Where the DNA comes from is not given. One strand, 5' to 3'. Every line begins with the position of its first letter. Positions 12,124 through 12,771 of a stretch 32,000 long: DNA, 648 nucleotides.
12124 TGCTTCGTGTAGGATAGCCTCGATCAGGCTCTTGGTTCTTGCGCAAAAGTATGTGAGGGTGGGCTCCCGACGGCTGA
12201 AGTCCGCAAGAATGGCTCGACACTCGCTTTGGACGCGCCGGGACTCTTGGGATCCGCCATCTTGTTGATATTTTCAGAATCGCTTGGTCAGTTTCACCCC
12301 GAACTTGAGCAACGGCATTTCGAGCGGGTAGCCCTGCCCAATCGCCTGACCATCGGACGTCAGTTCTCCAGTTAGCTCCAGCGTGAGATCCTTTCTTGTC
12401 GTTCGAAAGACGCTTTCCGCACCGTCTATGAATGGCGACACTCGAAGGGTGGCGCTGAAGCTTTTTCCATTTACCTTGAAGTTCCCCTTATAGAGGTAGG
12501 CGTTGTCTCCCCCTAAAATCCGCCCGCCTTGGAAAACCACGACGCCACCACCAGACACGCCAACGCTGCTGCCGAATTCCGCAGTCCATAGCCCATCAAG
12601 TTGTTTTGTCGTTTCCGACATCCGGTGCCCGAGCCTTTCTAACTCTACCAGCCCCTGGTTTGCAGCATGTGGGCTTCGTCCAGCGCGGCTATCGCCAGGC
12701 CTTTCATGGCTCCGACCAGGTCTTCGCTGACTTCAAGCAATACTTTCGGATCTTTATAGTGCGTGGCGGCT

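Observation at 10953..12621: pdxS and pdxT are split by a co-directional GrlR-like / RelA-SpoT-homologue / odd-tRNA cassette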

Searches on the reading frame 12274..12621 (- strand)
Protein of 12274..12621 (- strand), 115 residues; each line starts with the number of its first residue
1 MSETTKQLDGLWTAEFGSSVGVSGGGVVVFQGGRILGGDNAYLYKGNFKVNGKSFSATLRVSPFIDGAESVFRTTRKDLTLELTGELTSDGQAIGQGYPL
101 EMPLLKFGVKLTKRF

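Call 8: search_protein_families(library=pfam, proteins=[window:12274-12621:-], max_evalue=0.1)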
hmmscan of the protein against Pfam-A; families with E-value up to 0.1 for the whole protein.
window:12274-12621:- (115 aa): 0 families

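Call 9: search_protein_families(library=ncbifam, proteins=[window:12274-12621:-], max_evalue=0.1)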
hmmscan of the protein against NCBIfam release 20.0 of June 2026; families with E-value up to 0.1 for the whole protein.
window:12274-12621:- (115 aa): 0 families

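Call 10: search_protein_families(library=padloc, proteins=[window:12274-12621:-], max_evalue=0.1)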
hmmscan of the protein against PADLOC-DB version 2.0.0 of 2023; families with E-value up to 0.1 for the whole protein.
window:12274-12621:- (115 aa): 0 families

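Call 12: find_homologous_proteins(query=window:12277-12621:-)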
Query window:12277-12621:- (115 aa): 65 proteins with E <= 0.001 among 73 candidates.
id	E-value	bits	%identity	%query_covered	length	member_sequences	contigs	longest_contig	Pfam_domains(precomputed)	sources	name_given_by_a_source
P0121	1.0e-58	214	88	100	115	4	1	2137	-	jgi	-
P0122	3.0e-55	203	82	99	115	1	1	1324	-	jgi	jgi:hypothetical protein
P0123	7.2e-54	199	82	99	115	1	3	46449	-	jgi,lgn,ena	jgi:hypothetical protein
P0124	5.1e-53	196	79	99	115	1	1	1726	-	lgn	-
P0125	8.0e-52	192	78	99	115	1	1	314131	-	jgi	jgi:hypothetical protein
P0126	8.7e-49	182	83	90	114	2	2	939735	-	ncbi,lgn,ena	-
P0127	6.3e-46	173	73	99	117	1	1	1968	-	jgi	jgi:hypothetical protein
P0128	1.6e-44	168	72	94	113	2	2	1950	-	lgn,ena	-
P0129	2.0e-43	165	72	94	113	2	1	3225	-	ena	-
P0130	3.8e-43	164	70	94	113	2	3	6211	-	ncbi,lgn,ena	-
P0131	8.8e-43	163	70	94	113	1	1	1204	-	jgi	jgi:hypothetical protein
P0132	3.7e-42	161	81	84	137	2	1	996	-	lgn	-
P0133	4.4e-42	161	70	93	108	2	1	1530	-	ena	-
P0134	5.8e-42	160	69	94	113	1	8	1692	-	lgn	-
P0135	2.4e-41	158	69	94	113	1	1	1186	-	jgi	jgi:hypothetical protein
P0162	7.2e-34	134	59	94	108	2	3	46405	-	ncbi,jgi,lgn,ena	-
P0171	4.5e-31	125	98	55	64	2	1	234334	-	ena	-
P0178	8.5e-28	115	54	93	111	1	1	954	-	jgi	jgi:hypothetical protein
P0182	2.3e-9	55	43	70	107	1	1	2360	-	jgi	jgi:hypothetical protein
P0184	1.0e-6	47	33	90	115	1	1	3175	-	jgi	jgi:hypothetical protein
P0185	1.0e-6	47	39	96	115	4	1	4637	-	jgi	jgi:hypothetical protein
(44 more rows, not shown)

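Call 20: find_encoding_contigs(protein=P0171, flank=8000, max_places=3)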
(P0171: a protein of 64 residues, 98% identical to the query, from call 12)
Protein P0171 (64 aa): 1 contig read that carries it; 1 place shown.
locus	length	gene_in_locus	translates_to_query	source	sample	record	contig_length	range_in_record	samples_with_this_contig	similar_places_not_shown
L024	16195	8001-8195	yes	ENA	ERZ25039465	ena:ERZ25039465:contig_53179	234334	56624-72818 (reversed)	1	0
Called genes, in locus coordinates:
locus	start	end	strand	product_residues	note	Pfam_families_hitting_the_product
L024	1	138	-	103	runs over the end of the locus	PF03626:COX4_pro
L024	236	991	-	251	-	PF00510:COX3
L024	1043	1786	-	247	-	PF00510:COX3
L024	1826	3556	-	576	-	PF00115:COX1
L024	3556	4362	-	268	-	PF02790:COX2_TM (faint), PF00116:COX2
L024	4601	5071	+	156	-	PF03061:4HBT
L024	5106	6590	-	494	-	PF00392:GntR, PF00155:Aminotran_1_2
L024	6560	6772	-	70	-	-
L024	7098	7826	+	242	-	PF01680:SOR_SNZ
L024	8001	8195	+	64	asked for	-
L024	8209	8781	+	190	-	PF04607:RelA_SpoT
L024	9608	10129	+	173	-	PF01174:SNO, PF07685:GATase_3 (weak)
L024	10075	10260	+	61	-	PF01174:SNO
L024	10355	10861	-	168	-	PF08327:AHSA1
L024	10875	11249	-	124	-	PF12802:MarR_2, PF01022:HTH_5, PF01047:MarR (weak), PF12840:HTH_20, PF13412:HTH_24 (weak)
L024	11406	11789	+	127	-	PF01022:HTH_5, PF12840:HTH_20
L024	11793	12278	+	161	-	-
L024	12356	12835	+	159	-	PF10604:Polyketide_cyc2, PF08327:AHSA1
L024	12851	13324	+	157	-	PF10604:Polyketide_cyc2, PF08327:AHSA1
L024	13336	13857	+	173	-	PF10604:Polyketide_cyc2 (weak), PF08327:AHSA1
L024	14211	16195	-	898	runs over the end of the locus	-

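Call 34: search_solved_structures(query=A2, max_evalue=10, show_alignments=2)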
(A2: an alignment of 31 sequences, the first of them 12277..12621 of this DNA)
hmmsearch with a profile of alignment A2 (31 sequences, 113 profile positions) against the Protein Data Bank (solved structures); distinct sequences matched with E-value up to 10: 3.
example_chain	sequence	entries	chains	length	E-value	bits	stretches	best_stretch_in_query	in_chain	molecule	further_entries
2ovs_A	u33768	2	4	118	0.0056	19.8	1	6-84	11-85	L0044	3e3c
4kt5_A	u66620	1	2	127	0.0064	19.6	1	6-84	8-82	GrlR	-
2klc_A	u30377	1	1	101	0.7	13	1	58-112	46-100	Ubiquilin-1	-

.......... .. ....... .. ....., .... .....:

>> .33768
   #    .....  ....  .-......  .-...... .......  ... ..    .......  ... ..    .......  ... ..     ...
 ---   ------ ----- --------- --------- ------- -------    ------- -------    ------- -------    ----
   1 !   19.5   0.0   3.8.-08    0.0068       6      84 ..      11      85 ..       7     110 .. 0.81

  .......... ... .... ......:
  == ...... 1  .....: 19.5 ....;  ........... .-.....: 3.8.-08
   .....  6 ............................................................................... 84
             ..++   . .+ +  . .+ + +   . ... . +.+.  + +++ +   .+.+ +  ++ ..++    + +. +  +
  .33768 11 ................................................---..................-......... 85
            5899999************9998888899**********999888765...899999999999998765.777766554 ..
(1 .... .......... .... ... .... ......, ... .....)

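Call 35: predict_structure(alignment_id=A2)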
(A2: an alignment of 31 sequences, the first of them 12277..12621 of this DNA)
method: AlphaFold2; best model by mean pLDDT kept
length: 115 residues; sequences in the alignment: 31
mean_pLDDT: 93.0   pTM: 0.84
mean pLDDT of the five models: 93.0, 92.9, 92.4, 92.4, 90.2
residues with pLDDT >= 90: 94; 70-90: 16; 50-70: 5; < 50: 0
segments of 3 or more residues with pLDDT < 50: none
pLDDT, mean of each block of 10 residues (from residue 1): 76 97 96 96 97 96 90 91 93 96 96 91
secondary structure, 60 per line:
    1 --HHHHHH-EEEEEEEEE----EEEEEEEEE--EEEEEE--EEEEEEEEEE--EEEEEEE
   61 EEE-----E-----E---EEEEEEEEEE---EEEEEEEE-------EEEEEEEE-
elements in order: H3-8 E10-18 E23-31 E34-39 E42-51 E54-63 E79-88 E92-99 E107-114

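Call 39: fold_search(model_id=the predicted structure, library=pdb)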
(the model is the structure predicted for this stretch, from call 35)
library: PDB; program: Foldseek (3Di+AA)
matches with E <= 10: 837; with E <= 0.001: 3
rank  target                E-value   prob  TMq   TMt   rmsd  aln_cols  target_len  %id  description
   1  4kt5_B                1.3e-06  1.00  0.72  0.73   3.2       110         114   21  Structure of GrlR-GrlA complex (released 2013-10-09)
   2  4kt5_A                1.3e-06  1.00  0.73  0.73   3.2       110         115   21  Structure of GrlR-GrlA complex (released 2013-10-09)
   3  2ovs_A                8.1e-06  1.00  0.79  0.77   2.9       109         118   22  Crystal structure of a Type Three secretion System protein (released 2007-05-29)
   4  6czg_A                2.0e-03  1.00  0.56  0.56  11.4       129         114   14  Structure of a redesigned beta barrel, b11L5F_LGL (released 2018-09-19)
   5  6czh_B                7.5e-03  1.00  0.61  0.63   4.5       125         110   16  Structure of a redesigned beta barrel, mFAP0, bound to DFHBI (released 2018-09-19)
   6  4qq1_C                7.9e-03  1.00  0.48  0.14   6.4       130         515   12  Crystal structure of the isotype 1 Transferrin binding protein B (TbpB) from serogroup B Neisseria meningitidis (released 2015-04-01)
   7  6czi_A                9.2e-03  1.00  0.72  0.76   3.2       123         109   14  Structure of a redesigned beta barrel, mFAP1, bound to DFHBI (released 2018-09-19)
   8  6ohh_B                9.2e-03  1.00  0.70  0.63   4.3       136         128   12  Structure of EF1p2_mFAP2b bound to DFHBI (released 2020-04-08)
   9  4o4u_C                9.2e-03  0.99  0.44  0.15   5.8       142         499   14  Crystal structure of the vaccine antigen Transferrin Binding Protein B (TbpB) mutant Trp-176-Ala from Haemophilus para (released 2015-01-14)
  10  6ohh_A                1.1e-02  1.00  0.70  0.65   4.5       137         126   12  Structure of EF1p2_mFAP2b bound to DFHBI (released 2020-04-08)
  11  8ah9                  1.4e-02  1.00  0.64  0.64   4.1       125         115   17  De novo retro-aldolase RAbetaB-16.1 (released 2023-08-16)
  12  3v8u_A                1.6e-02  0.98  0.38  0.13   7.0       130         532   16  The crystal structure of transferrin binding protein B (TbpB) from Neisseria meningitidis serogroup B (released 2012-02-15)
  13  6d0t_A                1.7e-02  1.00  0.71  0.73   3.2       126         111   14  De novo design of a fluorescence-activating beta barrel - BB1 (released 2018-09-19)
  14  6d0t_B                1.9e-02  1.00  0.70  0.73   3.3       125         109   14  De novo design of a fluorescence-activating beta barrel - BB1 (released 2018-09-19)
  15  6czj_A                2.4e-02  1.00  0.67  0.71   3.4       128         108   13  Structure of a redesigned beta barrel, b10 (released 2018-09-19)
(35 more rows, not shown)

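Call 50: find_related_loci(query=A2, collection=metagenome_contigs, flank=4000)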
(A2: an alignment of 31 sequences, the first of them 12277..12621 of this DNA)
Query A2 (115 aa) in metagenome_contigs; peptide patterns used: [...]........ (x = any residue, [..] = any of these).
100 stretches matched a pattern; 57 encode a relative of the query (tblastn E <= 1e-3); 57 distinct loci.
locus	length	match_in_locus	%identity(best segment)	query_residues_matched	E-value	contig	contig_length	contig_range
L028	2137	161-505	88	1-115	8e-55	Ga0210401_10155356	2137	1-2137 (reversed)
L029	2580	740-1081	82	1-114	2e-51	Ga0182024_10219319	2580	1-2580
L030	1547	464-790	70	6-114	2e-48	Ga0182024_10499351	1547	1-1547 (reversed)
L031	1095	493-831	65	3-114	5e-47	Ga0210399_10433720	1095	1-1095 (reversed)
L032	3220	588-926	65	2-114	2e-44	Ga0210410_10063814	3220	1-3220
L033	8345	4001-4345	63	1-114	9e-43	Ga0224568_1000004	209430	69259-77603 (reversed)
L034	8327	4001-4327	62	6-114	6e-42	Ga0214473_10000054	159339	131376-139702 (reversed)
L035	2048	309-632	72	7-114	8e-42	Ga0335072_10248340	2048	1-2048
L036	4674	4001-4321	62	8-114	2e-41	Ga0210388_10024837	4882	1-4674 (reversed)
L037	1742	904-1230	61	6-114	3e-42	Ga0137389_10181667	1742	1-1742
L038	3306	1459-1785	61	6-114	2e-41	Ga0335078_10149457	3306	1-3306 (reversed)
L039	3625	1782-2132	60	1-114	2e-41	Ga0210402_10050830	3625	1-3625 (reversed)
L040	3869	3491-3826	60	3-114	2e-41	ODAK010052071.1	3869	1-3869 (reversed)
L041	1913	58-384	61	6-114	3e-41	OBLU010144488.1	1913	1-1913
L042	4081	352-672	62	8-114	6e-41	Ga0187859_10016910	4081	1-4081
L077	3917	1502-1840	33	1-114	1e-17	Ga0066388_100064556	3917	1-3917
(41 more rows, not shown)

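Call 64: search_protein_families(library=pfam, proteins=[L077:1970-2944:+, L077:1493-1855:+], max_evalue=0.1)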
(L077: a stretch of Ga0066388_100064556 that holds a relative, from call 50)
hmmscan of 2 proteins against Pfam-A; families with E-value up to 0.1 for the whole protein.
L077:1970-2944:+ (324 aa): 2 families
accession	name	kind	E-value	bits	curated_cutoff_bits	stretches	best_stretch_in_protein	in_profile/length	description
PF05014.21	Nuc_deoxyrib_tr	-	2.8e-05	24.7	28.8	1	220-268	53-103/117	Nucleoside 2-deoxyribosyltransferase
PF04026.17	SpoVG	-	0.059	13.9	29.6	0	165-205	30-70/82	SpoVG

L077:1493-1855:+ (120 aa): 0 families

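Call 65: find_encoding_contigs(protein=P0185, flank=4000, max_places=3)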
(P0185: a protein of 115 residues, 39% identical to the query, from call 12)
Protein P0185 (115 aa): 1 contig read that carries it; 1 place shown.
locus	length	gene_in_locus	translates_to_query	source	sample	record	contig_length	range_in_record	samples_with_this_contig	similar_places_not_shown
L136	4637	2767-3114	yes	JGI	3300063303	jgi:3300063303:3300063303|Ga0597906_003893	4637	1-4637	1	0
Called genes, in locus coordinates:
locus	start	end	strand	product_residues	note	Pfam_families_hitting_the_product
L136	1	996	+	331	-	?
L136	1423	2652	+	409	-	PF00089:Trypsin, PF13365:Trypsin_2, PF08308:PEGA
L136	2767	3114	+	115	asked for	-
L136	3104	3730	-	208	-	PF20385:DUF6680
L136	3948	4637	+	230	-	?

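Call 66: find_encoding_contigs(protein=P0184, flank=4000, max_places=3)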
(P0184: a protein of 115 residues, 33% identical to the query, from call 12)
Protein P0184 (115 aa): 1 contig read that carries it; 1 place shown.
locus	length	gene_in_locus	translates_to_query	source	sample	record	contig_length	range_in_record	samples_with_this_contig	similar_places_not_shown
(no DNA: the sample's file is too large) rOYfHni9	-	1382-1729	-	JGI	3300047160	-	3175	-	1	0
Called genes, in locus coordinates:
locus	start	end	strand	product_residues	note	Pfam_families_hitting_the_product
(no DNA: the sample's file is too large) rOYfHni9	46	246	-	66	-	-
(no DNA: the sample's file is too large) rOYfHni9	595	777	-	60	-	-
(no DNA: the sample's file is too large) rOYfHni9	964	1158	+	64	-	-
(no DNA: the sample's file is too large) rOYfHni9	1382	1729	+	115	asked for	-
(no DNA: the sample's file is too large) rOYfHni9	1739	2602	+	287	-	PF13676:TIR_2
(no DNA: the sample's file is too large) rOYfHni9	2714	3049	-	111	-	-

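Call 68: find_homologous_proteins(query=A4, max_evalue=0.01)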
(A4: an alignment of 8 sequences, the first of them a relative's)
Query A4 (8 sequences) (115 aa, profile of the alignment): 410 proteins with E <= 0.01 among 2196 candidates; the best 120 are listed.
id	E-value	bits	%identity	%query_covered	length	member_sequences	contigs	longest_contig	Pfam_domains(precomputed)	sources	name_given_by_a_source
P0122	4.0e-42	161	33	88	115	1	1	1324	-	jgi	jgi:hypothetical protein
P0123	8.3e-42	160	32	88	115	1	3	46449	-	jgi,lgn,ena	jgi:hypothetical protein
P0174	1.2e-40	156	35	88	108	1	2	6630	-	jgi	jgi:hypothetical protein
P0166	1.6e-40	156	37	88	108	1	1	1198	-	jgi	jgi:hypothetical protein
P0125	1.9e-40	155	36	88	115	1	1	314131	-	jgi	jgi:hypothetical protein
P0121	2.0e-40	155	30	88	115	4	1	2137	-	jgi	-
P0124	2.7e-40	155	30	88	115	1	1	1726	-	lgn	-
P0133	3.3e-40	155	34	88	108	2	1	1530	-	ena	-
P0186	3.6e-40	154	35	96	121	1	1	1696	-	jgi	jgi:hypothetical protein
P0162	4.0e-40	154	37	88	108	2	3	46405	-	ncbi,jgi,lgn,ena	-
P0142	5.4e-40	154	36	88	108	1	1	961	-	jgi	jgi:hypothetical protein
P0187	6.1e-40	154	36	88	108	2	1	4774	-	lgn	-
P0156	9.4e-40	153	38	88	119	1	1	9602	-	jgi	jgi:hypothetical protein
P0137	1.2e-39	153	32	88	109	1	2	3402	-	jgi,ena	jgi:hypothetical protein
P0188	1.5e-39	152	33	94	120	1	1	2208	-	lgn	-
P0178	1.9e-38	149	35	91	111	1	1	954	-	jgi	jgi:hypothetical protein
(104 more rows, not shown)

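Call 69: find_encoding_contigs(protein=P0182, flank=4000, max_places=3)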
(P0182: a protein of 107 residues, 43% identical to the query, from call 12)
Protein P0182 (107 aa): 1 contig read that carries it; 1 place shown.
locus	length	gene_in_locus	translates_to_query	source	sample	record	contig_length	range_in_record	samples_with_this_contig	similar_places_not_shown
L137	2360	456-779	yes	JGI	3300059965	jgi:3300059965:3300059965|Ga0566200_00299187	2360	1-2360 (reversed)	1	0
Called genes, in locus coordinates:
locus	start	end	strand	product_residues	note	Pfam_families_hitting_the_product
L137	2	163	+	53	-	?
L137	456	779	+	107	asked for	-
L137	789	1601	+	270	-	-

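Call 71: search_protein_families(library=pfam, proteins=[L137:789-1601:+, L136:1423-2652:+], max_evalue=10)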
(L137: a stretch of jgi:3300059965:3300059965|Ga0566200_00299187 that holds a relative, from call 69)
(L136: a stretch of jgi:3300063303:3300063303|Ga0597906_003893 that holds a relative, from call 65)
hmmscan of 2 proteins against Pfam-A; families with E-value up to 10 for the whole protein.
L137:789-1601:+ (270 aa): 2 families
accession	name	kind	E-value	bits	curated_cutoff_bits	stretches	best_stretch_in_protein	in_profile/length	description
PF13676.11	TIR_2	-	1.4e-06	29.2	28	1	4-113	2-109/122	TIR domain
PF19688.4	DUF6189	-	0.069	13.9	25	1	164-194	33-63/102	Family of unknown function (DUF6189)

L136:1423-2652:+ (409 aa): 9 families
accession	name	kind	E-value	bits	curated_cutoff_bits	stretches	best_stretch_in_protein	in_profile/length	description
PF13365.12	Trypsin_2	-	5.5e-31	108.7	27.6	1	168-301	1-144/144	Trypsin-like peptidase domain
PF08308.17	PEGA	-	1.8e-22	79.5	20.8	2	342-408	2-69/71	PEGA domain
PF00089.32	Trypsin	-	7.7e-14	52.5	20.6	1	168-323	27-216/220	Trypsin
PF10459.15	Peptidase_S46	-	0.00026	20.3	22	2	279-302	627-650/698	Peptidase S46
PF22820.2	TcaA_3rd_4th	-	0.00035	20.9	27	1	344-366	5-27/73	TcaA protein 3rd/4th domain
PF05579.19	Peptidase_S32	-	0.015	14.9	24.7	1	165-196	113-144/297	Equine arteritis virus serine endopeptidase S32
PF22148.1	Fervidolysin_NPro-like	-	0.09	13.6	21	1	192-233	28-69/81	Fervidolysin N-terminal prodomain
PF02907.21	Peptidase_S29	-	0.09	13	25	1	281-310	104-133/149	Hepatitis C virus NS3 protease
PF23374.1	Fn3_arc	-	0.45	11.1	28.9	1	31-46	35-50/78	Archaeal fibronectin-III type-like domain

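Call 89: find_related_loci(query=A4, collection=viral_contigs, flank=3000)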
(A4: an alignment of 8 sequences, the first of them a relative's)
Query A4 (115 aa) in viral_contigs; peptide patterns used: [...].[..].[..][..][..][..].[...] (x = any residue, [..] = any of these).
19 stretches matched a pattern, but none encodes a relative of the query by tblastn (E <= 1e-3).

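Call 92: search_protein_families(library=pfam, alignment_id=A2, max_evalue=10)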
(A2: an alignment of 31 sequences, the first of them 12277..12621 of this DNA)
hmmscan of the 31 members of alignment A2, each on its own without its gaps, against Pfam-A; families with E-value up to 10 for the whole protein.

A. member 1, window:12277-12621:- (115 aa): 0 families

B. families by the number of members that match (of 31 scanned): 6 families
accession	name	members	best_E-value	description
PF16518.11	GrlR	10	0.0022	T3SS negative regulator,GrlR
PF14312.12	FG-GAP_2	2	0.15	FG-GAP repeat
PF10247.14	Romo1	1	0.046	Reactive mitochondrial oxygen species modulator 1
PF00614.28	PLDc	1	0.056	Phospholipase D Active site motif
PF12399.14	BCA_ABC_TP_C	1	0.12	Branched-chain amino acid ATP-binding cassette transporter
PF17112.10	Tom6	1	0.48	Mitochondrial import receptor subunit Tom6, fungal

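Call 110: search_protein_families(library=pfam, proteins=[L024:14211-16193:-], max_evalue=0.01)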
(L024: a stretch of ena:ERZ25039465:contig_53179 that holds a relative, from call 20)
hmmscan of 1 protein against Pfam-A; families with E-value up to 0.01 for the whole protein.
L024:14211-16193:- (660 aa): 0 families

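Call 111: search_protein_families(library=padloc, proteins=[L024:14211-16193:-, L137:789-1601:+, L077:1970-2944:+], max_evalue=0.01)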
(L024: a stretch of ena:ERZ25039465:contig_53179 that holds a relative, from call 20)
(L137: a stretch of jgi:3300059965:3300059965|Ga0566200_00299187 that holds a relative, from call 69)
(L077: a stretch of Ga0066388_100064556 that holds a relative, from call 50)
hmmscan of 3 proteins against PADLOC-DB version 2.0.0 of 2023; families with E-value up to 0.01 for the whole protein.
L024:14211-16193:- (660 aa): 0 families

L137:789-1601:+ (270 aa): 1 family
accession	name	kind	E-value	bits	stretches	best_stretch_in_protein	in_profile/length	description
PDLC03016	TIR-TM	-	1.6e-59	200.2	1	1-203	1-206/293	-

L077:1970-2944:+ (324 aa): 2 families
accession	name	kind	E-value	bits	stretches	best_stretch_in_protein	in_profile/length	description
PDLC00733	Effector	-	4.4e-18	63.3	1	189-302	260-375/388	TIR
PDLC00418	ThsB1|ThsB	-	0.0018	16.2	1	205-267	38-104/155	TIR-like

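Call 113: search_protein_families(library=padloc, proteins=[P0182, P0184, P0185, L077:1493-1855:+, P0162, P0178], max_evalue=1)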
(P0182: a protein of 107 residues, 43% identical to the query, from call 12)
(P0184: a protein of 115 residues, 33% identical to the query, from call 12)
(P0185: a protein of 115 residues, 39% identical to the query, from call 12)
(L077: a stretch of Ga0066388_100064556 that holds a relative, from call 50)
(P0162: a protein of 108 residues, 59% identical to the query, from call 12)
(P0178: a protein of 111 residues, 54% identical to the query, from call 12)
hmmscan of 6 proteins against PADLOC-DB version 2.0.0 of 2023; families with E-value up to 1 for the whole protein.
P0182 (107 aa): 0 families

P0184 (115 aa): 0 families

P0185 (115 aa): 0 families

L077:1493-1855:+ (120 aa): 0 families

P0162 (108 aa): 0 families

P0178 (111 aa): 0 families
